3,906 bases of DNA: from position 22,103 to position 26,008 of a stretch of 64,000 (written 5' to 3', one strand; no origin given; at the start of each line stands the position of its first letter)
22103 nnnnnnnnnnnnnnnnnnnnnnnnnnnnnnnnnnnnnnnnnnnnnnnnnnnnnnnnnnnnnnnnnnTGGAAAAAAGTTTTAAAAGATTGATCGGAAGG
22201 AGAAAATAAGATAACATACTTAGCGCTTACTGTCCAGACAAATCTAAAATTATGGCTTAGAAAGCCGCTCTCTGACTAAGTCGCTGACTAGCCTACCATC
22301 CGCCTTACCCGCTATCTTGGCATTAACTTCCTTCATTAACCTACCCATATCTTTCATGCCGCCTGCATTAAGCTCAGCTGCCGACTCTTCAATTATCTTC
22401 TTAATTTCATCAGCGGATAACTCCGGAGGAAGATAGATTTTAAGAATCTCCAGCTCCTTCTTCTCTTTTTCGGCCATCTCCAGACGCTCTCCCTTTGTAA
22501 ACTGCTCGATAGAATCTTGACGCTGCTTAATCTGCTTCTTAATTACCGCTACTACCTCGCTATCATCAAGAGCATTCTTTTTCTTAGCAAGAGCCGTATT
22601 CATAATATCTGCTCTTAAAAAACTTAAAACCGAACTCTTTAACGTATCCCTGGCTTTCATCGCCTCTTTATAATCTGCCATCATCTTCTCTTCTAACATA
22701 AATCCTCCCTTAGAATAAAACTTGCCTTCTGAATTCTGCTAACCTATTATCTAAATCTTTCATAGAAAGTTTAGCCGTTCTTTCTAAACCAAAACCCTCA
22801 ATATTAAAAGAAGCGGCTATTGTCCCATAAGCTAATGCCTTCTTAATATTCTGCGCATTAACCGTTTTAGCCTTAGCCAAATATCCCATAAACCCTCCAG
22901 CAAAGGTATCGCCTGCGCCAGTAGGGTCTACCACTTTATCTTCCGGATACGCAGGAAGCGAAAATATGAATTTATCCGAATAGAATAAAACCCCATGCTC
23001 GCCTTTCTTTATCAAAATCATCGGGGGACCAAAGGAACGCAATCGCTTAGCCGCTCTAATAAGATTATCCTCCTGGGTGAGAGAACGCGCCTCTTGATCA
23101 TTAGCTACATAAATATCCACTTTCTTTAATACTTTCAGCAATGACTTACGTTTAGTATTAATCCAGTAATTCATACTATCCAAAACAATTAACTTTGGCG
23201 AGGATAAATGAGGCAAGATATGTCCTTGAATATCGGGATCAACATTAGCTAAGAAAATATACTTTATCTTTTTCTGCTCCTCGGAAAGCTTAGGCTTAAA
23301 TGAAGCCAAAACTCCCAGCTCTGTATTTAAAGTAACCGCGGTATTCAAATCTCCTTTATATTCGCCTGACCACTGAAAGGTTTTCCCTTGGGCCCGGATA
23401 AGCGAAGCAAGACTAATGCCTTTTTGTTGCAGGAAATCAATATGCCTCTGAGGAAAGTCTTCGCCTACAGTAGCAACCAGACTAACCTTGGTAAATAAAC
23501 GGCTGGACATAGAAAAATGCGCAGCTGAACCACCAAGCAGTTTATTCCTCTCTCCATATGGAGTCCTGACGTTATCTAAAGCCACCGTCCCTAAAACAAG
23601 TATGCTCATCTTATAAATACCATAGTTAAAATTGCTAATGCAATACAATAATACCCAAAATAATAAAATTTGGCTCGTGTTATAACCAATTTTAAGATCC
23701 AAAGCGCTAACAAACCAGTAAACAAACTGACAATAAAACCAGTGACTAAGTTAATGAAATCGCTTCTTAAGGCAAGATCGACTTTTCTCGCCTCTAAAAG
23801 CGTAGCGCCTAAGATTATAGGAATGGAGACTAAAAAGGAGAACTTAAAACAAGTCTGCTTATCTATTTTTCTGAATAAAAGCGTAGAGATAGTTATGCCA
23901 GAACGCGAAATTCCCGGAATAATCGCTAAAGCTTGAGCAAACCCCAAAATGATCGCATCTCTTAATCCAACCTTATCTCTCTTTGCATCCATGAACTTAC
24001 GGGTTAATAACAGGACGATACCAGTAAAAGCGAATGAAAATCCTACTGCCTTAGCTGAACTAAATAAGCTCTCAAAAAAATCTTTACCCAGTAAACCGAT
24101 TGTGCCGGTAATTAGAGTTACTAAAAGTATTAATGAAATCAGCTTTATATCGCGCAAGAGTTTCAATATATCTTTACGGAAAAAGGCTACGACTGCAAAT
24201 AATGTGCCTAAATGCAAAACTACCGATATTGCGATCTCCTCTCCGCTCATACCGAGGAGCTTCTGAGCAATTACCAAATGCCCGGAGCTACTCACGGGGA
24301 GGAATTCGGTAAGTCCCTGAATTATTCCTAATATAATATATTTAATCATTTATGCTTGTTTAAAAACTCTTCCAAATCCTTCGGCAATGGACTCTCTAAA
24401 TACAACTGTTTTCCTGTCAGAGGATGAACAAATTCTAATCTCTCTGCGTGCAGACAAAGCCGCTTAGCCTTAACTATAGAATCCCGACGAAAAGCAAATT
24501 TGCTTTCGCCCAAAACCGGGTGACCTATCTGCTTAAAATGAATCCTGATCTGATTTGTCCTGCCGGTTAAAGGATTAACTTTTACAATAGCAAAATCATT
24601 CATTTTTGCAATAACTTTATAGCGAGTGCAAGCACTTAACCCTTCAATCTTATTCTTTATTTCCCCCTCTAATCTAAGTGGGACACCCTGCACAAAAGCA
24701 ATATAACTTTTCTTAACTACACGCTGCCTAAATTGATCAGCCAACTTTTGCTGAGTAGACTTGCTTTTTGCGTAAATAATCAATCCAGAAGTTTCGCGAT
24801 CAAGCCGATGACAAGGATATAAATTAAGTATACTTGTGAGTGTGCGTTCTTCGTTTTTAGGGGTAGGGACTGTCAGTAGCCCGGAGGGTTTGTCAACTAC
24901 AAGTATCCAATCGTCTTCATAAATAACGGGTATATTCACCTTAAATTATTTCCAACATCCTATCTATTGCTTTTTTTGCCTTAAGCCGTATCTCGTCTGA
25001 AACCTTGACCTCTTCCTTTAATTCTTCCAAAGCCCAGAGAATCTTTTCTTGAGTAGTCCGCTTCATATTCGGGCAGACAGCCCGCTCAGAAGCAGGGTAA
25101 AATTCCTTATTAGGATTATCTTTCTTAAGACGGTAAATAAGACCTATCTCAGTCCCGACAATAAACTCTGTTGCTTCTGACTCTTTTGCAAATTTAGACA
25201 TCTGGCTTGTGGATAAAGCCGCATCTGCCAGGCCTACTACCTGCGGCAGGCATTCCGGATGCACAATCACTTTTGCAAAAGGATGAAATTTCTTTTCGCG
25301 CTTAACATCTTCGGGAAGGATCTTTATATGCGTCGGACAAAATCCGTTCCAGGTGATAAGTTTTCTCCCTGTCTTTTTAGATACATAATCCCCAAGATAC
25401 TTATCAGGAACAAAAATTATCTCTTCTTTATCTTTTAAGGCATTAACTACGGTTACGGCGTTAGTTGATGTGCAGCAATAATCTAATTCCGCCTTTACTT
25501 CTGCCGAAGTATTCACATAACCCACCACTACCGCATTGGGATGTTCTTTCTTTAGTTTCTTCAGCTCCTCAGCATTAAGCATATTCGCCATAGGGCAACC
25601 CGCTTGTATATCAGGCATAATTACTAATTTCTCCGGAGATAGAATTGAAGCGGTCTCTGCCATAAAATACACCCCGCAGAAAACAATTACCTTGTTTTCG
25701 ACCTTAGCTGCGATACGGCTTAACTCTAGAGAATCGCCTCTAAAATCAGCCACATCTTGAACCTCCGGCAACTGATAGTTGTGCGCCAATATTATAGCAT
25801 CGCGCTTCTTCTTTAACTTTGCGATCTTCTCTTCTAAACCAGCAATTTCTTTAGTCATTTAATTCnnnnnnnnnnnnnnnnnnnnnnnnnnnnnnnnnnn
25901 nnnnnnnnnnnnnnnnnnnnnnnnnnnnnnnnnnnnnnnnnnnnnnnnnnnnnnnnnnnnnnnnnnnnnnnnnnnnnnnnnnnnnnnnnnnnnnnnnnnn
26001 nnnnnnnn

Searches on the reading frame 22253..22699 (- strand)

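Call 69: search_protein_families(library=pfam, proteins=[window:22253-22699:-], max_evalue=0.000001)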
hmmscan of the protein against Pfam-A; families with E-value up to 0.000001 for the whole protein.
window:22253-22699:- (149 aa): 1 family
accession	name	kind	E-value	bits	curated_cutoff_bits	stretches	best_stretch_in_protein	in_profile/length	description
PF09424.15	YqeY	-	7.6e-45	153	27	1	4-146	2-143/143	Yqey-like protein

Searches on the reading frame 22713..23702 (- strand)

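Call 69: search_protein_families(library=pfam, proteins=[window:22713-23702:-], max_evalue=0.000001)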
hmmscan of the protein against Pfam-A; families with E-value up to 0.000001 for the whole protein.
window:22713-23702:- (330 aa): 1 family
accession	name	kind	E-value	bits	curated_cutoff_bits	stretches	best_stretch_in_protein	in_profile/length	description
PF00294.29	PfkB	-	4.7e-25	89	25.8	1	56-306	35-295/302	pfkB family carbohydrate kinase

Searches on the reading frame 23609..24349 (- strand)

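Call 69: search_protein_families(library=pfam, proteins=[window:23609-24349:-], max_evalue=0.000001)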
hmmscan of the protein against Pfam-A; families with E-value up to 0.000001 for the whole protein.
window:23609-24349:- (247 aa): 1 family
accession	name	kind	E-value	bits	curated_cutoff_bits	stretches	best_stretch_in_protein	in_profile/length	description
PF02673.24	BacA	-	7.5e-69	232.7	33.4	1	5-241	2-257/257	Bacitracin resistance protein BacA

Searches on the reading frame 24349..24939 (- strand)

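Call 69: search_protein_families(library=pfam, proteins=[window:24349-24939:-], max_evalue=0.000001)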
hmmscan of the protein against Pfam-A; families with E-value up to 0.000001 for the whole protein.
window:24349-24939:- (197 aa): 1 family
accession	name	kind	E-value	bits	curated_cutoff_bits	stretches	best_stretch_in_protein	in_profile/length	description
PF00849.27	PseudoU_synth_2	-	6.2e-30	104.9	26.8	1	12-137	2-152/152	RNA pseudouridylate synthase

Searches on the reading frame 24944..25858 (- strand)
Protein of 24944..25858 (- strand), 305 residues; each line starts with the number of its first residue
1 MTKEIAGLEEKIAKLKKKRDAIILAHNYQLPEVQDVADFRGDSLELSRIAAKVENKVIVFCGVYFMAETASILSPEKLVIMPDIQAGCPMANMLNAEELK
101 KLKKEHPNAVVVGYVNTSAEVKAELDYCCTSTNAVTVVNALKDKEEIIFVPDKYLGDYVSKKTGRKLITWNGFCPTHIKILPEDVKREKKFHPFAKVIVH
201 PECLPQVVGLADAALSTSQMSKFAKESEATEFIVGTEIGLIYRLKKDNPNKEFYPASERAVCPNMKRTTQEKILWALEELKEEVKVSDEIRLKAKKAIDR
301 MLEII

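Call 69: search_protein_families(library=pfam, proteins=[window:24944-25858:-], max_evalue=0.000001)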
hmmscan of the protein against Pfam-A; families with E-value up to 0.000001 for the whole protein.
window:24944-25858:- (305 aa): 1 family
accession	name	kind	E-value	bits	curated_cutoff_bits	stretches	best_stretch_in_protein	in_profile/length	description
PF02445.21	NadA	-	3.7e-125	417.4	27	1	10-303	1-295/295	Quinolinate synthetase A protein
